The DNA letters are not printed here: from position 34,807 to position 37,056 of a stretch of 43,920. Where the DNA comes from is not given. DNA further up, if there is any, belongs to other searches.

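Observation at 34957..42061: Translationally coupled operon combining adenylase-carrier, MelB/Mfsd2a-like transporter, two PlsC acyltransferases, ACP and an LRAT-PPTase fusion: a self-contained, possibly phase-variable lipid re-acylation system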

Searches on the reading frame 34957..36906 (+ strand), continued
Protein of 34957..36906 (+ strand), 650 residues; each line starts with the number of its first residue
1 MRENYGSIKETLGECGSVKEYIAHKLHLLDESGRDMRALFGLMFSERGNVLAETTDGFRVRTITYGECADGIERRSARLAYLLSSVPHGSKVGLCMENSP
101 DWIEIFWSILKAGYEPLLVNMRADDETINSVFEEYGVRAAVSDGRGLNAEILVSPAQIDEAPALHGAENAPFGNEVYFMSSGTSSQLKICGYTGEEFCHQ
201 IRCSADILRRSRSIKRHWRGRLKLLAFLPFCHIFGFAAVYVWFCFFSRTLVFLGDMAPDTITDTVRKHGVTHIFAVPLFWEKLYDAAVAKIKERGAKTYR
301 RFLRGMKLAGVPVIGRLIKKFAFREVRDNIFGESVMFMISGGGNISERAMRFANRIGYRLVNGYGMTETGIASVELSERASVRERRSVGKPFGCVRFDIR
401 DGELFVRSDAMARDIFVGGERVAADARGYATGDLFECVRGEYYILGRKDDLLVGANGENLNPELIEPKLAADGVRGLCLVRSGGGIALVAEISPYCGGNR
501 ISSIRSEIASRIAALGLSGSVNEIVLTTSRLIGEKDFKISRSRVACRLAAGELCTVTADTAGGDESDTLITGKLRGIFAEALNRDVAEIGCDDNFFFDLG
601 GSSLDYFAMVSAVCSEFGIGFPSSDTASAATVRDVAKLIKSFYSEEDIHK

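Call 28: search_protein_families(library=ncbifam, proteins=[L053:13164-14678:+, L053:15957-16895:+, L053:20868-21809:+, L053:17841-19202:+, L053:16903-17841:+], max_evalue=0.00001)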
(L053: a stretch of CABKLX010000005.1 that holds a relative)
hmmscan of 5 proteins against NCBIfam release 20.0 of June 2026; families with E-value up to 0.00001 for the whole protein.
L053:13164-14678:+ (505 aa): 92 families (the best 25 are shown)
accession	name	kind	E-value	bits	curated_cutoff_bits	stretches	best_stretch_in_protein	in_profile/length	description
NF004837.0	PRK06187.1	subfamily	1.4e-52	178.7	476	1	156-499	158-514/531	long-chain-fatty-acid--CoA ligase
TIGR01923.1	menE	equivalog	9.2e-52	176.4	330.15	1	75-428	23-379/442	o-succinylbenzoate--CoA ligase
NF004114.0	PRK05605.1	equivalog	4.8e-51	173.7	766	1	157-441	210-514/575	long-chain-fatty-acid--CoA ligase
NF052269.1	Staph_lig_FadD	equivalog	4.5e-47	160.5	650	1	53-440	25-437/499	long-chain-fatty-acid--CoA ligase FadD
NF005801.1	PRK07656.1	equivalog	2.2e-42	145.4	657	1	31-428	2-434/500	FadD3 family acyl-CoA ligase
NF005307.0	PRK06839.1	equivalog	2.6e-40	138.5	748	1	46-431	18-427/496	o-succinylbenzoate--CoA ligase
NF004511.1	PRK05852.1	equivalog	1.2e-37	129.7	650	1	77-451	52-458/505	FadD7 family fatty acid--CoA ligase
NF002966.0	PRK03640.1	equivalog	9.7e-37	126.7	556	1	36-428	8-413/483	o-succinylbenzoate--CoA ligase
NF005702.0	PRK07514.1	subfamily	3.8e-36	124.5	558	1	148-430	137-433/506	malonyl-CoA synthase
NF005714.0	PRK07529.1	subfamily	4.5e-35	121.1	632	1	160-421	210-499/640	acyl-CoA synthetase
NF006539.0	PRK09029.1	equivalog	6.8e-35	120.8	494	1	43-429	16-385/458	o-succinylbenzoate--CoA ligase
NF006523.0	PRK08974.1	equivalog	1.5e-34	119.1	884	1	169-425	207-482/561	long-chain-fatty-acid--CoA ligase FadD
NF006181.0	PRK08314.1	subfamily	6.4e-34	117.1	705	1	150-442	185-498/563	long-chain-fatty-acid--CoA ligase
NF006572.0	PRK09088.1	equivalog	3.2e-33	115.1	696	1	52-428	25-419/491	acyl-CoA synthetase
NF006182.0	PRK08316.1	subfamily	5.5e-33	114.2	663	1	27-429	8-449/523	fatty acyl-CoA synthetase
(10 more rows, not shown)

L053:15957-16895:+ (313 aa): 0 families

L053:20868-21809:+ (314 aa): 0 families

L053:17841-19202:+ (454 aa): 4 families
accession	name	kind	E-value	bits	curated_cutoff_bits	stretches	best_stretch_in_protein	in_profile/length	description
TIGR00792.1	gph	subfamily_domain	2.5e-12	46.2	231.35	1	66-429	42-407/437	glycoside-pentoside-hexuronide (GPH):cation symporter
NF007749.0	PRK10429.1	equivalog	8.6e-12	44.6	456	1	49-437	30-428/473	melibiose:sodium transporter MelB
NF007237.0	PRK09669.1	subfamily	3.1e-08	32.7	610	1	66-433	52-417/461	putative symporter YagG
NF008526.0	PRK11462.1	equivalog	5.7e-06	25.4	836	1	46-160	30-144/460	glycoside-pentoside-hexuronide family transporter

L053:16903-17841:+ (313 aa): 2 families
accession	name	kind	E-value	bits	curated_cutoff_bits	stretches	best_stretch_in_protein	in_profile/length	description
TIGR00762.1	DegV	domain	4.9e-60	203.1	99.7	1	5-287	2-275/276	DegV family EDD domain-containing protein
NF038249.1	fatty_FakB1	equivalog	3.9e-33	114.8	350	1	3-292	2-284/286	fatty acid kinase binding subunit FakB1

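Call 29: find_encoding_contigs(protein=P0001, flank=10000, max_places=6)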
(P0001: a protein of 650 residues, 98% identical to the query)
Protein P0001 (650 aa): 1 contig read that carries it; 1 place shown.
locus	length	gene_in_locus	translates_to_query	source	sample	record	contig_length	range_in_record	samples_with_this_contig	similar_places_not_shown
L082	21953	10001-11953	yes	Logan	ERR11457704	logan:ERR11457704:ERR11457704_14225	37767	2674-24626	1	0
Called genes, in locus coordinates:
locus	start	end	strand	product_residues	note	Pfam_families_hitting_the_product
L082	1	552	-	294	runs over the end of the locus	PF01695:IstB_IS21, PF00308:Bac_DnaA (weak), PF00004:AAA (weak)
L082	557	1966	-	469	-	PF07261:DnaB_2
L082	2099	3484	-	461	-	PF01406:tRNA-synt_1e, PF09334:tRNA-synt_1g (faint)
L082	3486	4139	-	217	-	PF06426:SATase_N (faint), PF00132:Hexapep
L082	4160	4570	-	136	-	PF13463:HTH_27 (weak)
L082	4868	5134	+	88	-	PF04026:SpoVG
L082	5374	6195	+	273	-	PF07934:OGG_N, PF00730:HhH-GPD (weak)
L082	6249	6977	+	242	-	PF00588:SpoU_methylase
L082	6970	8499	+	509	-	PF00117:GATase, PF07722:Peptidase_C26, PF02540:NAD_synthase (faint), PF03054:tRNA_Me_trans (weak), PF00958:GMP_synt_C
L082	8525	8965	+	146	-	-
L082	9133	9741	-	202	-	PF00239:Resolvase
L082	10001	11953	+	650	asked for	PF00501:AMP-binding, PF00550:PP-binding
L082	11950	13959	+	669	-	PF13347:MFS_2, PF07690:MFS_1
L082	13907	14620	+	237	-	PF01553:Acyltransferase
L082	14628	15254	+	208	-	PF01553:Acyltransferase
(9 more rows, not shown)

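Call 77: search_solved_structures(query=L053:15957-16895:+, max_evalue=0.001)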
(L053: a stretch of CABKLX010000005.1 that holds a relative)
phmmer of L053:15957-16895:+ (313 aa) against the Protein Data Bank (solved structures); distinct sequences matched with E-value up to 0.001: 4.
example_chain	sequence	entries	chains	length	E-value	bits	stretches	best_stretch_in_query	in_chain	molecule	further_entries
5g59_A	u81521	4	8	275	1.6e-09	40.7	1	68-175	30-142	ESTERASE | Uncharacterized protein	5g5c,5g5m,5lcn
7e04_A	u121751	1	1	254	0.00014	24.5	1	117-287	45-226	Lipase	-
1hkh_A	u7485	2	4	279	0.0004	23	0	77-177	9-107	GAMMA LACTAMASE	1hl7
1a7u_A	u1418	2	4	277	0.00074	22.1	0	243-286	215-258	CHLOROPEROXIDASE T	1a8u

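Call 78: search_solved_structures(query=L053:20868-21809:+, max_evalue=0.001)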
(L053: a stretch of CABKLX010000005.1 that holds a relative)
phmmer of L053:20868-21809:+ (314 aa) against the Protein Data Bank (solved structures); distinct sequences matched with E-value up to 0.001: 10.
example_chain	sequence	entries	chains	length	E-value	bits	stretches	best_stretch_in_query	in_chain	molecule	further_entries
5g59_A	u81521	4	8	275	3.6e-10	42.9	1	75-178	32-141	ESTERASE | Uncharacterized protein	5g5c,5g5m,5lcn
4fbl_A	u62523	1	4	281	2.7e-08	36.8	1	237-311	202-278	LipS lipolytic enzyme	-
4fbm_A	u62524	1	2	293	3e-08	36.6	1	237-311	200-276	LipS lipolytic enzyme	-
7e04_A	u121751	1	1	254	0.00021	24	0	90-181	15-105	Lipase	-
7e0n_A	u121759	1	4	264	0.00023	23.8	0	89-181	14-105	Thermostable monoacylglycerol lipase,Lipase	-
8ftp_A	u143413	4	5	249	0.00033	23.3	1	96-314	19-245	Alpha/beta fold hydrolase | Fluorophosphonate-binding serine hydrolase H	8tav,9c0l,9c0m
1r1d_A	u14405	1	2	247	0.00053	22.6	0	252-314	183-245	Carboxylesterase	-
1tqh_A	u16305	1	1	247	0.00059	22.5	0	252-314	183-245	Carboxylesterase precursor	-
8ilt_A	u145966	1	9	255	0.00078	22.1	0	252-314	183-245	Carboxylesterase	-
4diu_A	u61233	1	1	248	0.00086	21.9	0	251-314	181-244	Engineered Protein PF00326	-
